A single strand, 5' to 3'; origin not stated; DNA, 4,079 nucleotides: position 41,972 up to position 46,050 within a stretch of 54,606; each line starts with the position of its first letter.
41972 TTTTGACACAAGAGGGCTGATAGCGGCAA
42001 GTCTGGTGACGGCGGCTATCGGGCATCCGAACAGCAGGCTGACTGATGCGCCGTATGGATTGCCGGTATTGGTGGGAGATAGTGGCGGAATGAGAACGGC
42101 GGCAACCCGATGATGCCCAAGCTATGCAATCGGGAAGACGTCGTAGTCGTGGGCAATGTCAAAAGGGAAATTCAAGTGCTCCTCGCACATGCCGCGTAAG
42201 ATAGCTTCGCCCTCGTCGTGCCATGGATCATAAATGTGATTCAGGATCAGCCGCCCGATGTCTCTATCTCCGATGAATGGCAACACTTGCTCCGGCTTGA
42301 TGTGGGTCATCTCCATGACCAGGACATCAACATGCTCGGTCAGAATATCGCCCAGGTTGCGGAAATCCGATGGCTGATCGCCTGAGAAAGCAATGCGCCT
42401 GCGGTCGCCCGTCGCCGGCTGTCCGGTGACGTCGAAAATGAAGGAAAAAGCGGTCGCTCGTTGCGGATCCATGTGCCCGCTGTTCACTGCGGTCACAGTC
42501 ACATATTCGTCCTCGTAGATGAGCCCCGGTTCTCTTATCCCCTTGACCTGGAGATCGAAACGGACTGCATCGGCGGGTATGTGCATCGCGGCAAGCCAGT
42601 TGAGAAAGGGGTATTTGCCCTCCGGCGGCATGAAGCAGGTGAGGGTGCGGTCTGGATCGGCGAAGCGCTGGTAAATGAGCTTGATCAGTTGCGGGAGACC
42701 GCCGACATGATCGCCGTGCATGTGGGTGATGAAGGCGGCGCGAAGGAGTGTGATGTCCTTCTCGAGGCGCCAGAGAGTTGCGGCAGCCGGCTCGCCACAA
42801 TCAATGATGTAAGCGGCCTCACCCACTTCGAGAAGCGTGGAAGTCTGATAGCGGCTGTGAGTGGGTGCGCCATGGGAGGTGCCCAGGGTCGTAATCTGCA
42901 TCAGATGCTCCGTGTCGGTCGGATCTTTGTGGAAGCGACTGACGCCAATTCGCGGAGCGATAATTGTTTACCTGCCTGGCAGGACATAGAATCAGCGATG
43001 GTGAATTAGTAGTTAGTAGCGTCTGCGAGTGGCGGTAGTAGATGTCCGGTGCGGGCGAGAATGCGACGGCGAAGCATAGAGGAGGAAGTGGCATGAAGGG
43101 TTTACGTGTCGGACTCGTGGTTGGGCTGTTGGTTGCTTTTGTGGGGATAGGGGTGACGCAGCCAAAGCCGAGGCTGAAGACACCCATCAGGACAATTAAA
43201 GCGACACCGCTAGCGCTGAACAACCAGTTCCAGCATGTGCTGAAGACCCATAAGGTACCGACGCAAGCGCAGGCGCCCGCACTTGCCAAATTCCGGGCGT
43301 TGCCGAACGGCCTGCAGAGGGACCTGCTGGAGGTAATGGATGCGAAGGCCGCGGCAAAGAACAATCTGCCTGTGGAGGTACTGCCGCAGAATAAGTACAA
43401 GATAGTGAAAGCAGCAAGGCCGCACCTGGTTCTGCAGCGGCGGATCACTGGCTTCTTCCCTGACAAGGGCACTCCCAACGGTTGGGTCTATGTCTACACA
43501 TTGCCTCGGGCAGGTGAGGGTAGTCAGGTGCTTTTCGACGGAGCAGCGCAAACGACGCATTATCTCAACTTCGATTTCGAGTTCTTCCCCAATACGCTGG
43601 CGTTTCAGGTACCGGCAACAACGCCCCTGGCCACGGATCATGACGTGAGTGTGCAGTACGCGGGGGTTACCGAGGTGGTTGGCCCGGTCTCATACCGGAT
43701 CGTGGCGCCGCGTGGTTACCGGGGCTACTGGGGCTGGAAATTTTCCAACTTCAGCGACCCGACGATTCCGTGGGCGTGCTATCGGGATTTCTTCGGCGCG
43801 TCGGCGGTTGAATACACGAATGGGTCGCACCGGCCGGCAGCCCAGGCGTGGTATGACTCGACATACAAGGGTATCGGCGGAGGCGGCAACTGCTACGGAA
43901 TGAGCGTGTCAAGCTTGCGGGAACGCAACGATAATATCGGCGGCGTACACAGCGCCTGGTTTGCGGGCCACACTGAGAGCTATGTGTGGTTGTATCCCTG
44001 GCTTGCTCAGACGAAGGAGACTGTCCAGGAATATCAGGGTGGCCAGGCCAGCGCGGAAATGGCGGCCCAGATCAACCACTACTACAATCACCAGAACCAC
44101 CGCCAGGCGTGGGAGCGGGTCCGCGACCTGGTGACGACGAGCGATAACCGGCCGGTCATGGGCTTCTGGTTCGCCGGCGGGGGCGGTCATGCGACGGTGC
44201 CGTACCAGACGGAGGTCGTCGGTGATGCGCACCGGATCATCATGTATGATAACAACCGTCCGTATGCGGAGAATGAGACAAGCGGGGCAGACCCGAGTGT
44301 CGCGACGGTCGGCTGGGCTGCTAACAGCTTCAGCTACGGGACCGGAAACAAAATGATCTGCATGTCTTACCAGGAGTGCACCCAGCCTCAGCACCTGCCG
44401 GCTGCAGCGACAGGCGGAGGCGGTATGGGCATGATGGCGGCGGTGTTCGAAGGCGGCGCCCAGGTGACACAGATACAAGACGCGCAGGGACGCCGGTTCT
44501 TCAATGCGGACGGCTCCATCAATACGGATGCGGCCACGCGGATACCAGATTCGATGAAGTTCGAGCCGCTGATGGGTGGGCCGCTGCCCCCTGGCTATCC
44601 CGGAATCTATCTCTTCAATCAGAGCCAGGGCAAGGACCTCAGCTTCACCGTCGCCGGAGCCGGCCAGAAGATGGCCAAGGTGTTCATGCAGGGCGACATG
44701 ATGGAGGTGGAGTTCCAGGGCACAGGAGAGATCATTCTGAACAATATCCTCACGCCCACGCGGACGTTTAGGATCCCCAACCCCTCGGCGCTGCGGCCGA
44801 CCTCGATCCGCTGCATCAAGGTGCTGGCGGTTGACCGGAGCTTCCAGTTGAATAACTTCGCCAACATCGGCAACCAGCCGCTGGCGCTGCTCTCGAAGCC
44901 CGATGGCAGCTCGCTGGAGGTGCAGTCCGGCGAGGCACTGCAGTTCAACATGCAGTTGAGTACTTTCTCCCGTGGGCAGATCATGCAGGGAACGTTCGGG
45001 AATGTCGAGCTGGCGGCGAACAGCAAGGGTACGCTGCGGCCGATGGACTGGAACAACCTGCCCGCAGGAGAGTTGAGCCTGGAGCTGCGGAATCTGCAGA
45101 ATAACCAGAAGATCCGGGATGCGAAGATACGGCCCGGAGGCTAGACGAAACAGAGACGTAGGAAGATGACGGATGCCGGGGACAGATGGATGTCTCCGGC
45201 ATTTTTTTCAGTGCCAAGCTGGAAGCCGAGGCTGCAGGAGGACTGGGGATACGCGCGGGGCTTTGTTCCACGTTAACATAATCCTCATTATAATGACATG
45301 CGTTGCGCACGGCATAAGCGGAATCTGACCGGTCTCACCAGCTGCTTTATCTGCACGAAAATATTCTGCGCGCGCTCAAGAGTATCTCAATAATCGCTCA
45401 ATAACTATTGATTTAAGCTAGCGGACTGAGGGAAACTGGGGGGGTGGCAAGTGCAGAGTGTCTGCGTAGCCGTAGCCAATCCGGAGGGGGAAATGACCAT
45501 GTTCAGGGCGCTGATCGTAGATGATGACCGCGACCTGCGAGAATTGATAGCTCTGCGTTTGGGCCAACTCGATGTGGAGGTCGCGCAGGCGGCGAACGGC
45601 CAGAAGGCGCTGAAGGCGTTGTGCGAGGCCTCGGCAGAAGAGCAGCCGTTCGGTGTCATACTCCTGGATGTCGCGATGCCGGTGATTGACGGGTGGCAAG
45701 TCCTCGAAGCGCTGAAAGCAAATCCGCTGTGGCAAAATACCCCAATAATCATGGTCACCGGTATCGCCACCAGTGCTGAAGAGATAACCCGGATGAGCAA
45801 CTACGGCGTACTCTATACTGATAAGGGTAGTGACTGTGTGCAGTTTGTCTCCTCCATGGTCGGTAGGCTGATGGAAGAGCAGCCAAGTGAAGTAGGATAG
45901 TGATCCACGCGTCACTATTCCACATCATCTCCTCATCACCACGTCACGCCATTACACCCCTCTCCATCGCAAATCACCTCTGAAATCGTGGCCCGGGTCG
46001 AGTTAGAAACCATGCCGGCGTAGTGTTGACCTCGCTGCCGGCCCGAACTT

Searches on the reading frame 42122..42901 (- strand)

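Call 8: search_protein_families(library=pfam, proteins=[window:42122-42901:-], max_evalue=0.01)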
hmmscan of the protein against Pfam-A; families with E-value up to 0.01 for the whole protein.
window:42122-42901:- (259 aa): 3 families
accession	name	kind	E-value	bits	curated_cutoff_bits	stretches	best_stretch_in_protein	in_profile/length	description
PF12706.13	Lactamase_B_2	-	3.4e-09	37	27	1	32-223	4-200/200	Beta-lactamase superfamily domain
PF00753.33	Lactamase_B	-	4.1e-09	37.1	22.7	1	18-74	5-65/196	Metallo-beta-lactamase superfamily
PF23023.1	Anti-Pycsar_Apyc1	-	1.3e-06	28.5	50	1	2-72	4-73/250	Anti-Pycsar protein Apyc1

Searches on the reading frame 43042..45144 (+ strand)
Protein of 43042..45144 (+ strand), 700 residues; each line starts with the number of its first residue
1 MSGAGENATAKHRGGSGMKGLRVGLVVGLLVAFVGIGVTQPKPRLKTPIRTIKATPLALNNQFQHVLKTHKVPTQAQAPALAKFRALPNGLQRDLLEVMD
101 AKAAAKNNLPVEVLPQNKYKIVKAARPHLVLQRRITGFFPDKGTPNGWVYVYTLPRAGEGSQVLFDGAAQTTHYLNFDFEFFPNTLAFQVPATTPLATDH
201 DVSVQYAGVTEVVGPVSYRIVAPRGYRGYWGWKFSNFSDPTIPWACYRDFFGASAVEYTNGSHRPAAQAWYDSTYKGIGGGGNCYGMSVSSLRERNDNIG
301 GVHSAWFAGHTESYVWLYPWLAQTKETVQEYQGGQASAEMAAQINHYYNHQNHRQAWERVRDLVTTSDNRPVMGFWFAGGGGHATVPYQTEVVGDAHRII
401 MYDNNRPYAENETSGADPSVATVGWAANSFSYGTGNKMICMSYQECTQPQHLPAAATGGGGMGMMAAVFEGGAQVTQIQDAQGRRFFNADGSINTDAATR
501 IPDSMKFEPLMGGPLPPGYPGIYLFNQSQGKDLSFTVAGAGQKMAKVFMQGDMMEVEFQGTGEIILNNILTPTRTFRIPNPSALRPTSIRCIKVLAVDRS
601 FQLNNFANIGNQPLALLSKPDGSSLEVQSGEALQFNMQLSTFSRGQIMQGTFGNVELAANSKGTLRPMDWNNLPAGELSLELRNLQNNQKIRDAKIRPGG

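Call 8: search_protein_families(library=pfam, proteins=[window:43042-45144:+], max_evalue=0.01)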
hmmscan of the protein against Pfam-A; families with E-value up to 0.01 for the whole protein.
window:43042-45144:+ (700 aa): 0 families

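Call 54: search_protein_families(library=pfam, proteins=[window:43042-45144:+], max_evalue=1)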
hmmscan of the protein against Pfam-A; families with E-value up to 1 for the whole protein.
window:43042-45144:+ (700 aa): 0 families
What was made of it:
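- Closest known: Heparinase II/III / PL17 alginate-lyase-type proteins. Different: The closest orthologues do not reach a Pfam hit themselves (call 54).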

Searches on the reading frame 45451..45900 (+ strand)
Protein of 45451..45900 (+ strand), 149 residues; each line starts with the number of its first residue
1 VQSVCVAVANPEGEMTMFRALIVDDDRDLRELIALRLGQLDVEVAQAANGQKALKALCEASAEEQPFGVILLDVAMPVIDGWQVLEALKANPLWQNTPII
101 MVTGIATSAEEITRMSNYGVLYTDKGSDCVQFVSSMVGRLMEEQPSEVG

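Call 8: search_protein_families(library=pfam, proteins=[window:45451-45900:+], max_evalue=0.01)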
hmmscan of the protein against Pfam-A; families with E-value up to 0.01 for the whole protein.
window:45451-45900:+ (149 aa): 1 family
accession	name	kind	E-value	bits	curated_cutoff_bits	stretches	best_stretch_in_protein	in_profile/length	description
PF00072.30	Response_reg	-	4.2e-18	66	30.2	1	21-115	2-88/111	Response regulator receiver domain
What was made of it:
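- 45451..45900 (+): Single-domain response regulator (receiver only) immediately upstream on the same strand; may or may not belong to the unit. PF00072 E 4e-18 (call 8).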
